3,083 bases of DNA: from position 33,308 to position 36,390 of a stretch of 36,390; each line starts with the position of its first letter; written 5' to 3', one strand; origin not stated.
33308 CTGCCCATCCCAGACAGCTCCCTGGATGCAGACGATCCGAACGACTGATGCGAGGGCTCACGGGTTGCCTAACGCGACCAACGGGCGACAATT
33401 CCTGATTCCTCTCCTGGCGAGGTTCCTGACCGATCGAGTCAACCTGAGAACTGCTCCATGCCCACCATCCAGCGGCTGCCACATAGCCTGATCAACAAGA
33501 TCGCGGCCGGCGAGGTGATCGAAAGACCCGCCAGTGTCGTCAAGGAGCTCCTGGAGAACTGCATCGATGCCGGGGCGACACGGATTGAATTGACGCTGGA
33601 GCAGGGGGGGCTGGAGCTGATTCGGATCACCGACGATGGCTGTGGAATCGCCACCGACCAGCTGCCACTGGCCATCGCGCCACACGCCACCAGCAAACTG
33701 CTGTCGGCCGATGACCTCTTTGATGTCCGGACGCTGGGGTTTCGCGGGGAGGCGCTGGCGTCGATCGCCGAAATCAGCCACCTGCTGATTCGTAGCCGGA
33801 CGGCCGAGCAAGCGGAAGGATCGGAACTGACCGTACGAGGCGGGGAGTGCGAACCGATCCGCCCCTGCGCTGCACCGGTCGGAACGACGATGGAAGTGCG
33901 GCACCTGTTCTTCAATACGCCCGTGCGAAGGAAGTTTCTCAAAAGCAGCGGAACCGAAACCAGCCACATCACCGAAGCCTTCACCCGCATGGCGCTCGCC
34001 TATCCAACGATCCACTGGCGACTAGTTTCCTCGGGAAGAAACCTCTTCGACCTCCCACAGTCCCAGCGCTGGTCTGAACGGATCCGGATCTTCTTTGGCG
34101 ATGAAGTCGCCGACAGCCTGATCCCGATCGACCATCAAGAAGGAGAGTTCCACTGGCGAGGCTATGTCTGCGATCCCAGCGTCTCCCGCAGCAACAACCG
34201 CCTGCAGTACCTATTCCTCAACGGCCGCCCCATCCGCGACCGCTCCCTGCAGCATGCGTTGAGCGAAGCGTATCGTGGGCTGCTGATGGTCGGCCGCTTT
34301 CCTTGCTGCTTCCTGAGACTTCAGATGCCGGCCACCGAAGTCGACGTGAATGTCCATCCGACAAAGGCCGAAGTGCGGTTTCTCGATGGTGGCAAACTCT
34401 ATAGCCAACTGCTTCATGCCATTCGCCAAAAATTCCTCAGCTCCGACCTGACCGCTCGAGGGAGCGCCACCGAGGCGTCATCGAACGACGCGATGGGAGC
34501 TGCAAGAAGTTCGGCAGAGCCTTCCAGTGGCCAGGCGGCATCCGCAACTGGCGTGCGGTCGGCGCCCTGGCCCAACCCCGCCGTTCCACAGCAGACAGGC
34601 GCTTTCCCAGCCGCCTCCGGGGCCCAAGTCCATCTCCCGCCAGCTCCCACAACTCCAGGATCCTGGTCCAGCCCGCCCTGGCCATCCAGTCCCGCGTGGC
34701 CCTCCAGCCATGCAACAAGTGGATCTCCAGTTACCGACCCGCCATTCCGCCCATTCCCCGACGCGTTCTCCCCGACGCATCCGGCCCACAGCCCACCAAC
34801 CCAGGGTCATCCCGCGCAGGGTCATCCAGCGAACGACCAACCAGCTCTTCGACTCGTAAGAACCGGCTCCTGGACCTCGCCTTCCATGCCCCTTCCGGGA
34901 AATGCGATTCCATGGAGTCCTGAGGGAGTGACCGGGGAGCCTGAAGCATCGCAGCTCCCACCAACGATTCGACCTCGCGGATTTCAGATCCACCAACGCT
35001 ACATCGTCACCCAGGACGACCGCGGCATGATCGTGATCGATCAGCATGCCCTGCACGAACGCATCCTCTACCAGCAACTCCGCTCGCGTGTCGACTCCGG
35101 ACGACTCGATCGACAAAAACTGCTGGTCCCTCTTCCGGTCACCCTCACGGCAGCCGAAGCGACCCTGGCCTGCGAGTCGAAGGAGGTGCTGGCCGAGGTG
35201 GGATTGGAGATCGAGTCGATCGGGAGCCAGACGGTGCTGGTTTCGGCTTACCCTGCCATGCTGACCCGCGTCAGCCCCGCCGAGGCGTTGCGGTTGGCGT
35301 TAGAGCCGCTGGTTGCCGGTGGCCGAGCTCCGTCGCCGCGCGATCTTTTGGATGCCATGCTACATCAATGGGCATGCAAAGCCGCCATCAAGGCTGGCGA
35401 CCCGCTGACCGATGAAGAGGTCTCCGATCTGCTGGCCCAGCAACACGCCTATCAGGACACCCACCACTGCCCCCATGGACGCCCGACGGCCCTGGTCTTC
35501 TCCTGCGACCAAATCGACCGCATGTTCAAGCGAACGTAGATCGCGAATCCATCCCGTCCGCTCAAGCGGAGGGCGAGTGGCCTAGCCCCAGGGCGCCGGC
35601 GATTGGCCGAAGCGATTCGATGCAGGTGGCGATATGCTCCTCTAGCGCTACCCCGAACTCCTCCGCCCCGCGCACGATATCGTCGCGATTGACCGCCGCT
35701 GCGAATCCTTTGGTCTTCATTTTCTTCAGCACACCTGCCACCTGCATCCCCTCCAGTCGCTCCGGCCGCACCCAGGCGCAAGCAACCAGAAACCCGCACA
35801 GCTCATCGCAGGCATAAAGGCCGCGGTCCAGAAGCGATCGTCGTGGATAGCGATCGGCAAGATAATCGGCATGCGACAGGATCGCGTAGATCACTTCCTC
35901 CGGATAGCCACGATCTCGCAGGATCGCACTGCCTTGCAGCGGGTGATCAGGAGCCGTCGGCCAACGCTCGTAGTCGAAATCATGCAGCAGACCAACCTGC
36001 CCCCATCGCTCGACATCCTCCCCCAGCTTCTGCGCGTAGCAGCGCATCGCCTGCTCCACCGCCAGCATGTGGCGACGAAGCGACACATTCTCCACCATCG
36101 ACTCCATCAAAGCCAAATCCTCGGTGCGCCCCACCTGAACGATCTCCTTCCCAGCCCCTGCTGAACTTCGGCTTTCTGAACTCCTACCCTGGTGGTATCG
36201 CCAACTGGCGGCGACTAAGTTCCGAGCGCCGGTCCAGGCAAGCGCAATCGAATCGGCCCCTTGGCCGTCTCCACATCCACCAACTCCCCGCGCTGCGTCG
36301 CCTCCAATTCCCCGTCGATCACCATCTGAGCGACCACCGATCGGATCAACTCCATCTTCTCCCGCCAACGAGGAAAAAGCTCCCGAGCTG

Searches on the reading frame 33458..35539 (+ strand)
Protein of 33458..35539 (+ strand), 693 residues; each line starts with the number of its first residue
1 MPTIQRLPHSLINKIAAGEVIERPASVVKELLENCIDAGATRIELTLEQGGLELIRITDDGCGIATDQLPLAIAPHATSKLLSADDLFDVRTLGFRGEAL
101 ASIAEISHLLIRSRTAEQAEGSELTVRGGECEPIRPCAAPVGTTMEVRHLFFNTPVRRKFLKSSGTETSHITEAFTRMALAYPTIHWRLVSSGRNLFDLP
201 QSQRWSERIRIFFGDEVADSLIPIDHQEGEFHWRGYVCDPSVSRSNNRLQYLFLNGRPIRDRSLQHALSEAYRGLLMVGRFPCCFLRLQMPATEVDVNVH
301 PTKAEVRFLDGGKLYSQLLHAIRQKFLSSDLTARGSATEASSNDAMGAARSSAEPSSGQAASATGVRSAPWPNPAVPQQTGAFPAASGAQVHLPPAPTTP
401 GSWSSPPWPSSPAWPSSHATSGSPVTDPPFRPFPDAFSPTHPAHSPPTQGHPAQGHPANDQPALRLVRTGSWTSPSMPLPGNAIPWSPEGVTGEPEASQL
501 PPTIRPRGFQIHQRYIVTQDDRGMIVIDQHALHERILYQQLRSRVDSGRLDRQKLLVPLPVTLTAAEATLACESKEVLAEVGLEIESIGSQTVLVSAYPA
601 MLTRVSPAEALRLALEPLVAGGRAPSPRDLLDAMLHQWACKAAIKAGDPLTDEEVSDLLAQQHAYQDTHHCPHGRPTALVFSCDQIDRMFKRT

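Call 69: search_protein_families(library=pfam, proteins=[window:33458-35539:+], max_evalue=0.001)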
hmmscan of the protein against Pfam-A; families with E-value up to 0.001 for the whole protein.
window:33458-35539:+ (693 aa): 4 families
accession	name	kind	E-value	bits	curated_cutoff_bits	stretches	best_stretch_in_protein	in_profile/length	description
PF01119.25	DNA_mis_repair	-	1.3e-36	125.3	26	1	210-325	2-117/119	DNA mismatch repair protein, C-terminal domain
PF08676.16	MutL_C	-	5.3e-36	123.9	25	1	510-650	3-142/142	MutL C terminal dimerisation domain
PF02518.31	HATPase_c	-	1.7e-07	32.1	26.4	1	22-78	4-63/111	Histidine kinase-, DNA gyrase B-, and HSP90-like ATPase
PF13589.12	HATPase_c_3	-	2.6e-07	31.2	25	1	25-119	4-98/137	Histidine kinase-, DNA gyrase B-, and HSP90-like ATPase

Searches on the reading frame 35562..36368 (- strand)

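Call 69: search_protein_families(library=pfam, proteins=[window:35562-36368:-], max_evalue=0.001)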
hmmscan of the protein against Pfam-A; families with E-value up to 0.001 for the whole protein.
window:35562-36368:- (268 aa): 1 family
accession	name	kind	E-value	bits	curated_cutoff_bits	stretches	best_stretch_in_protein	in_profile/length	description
PF01966.28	HD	-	2.1e-08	34.9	22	1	99-189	3-112/116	HD domain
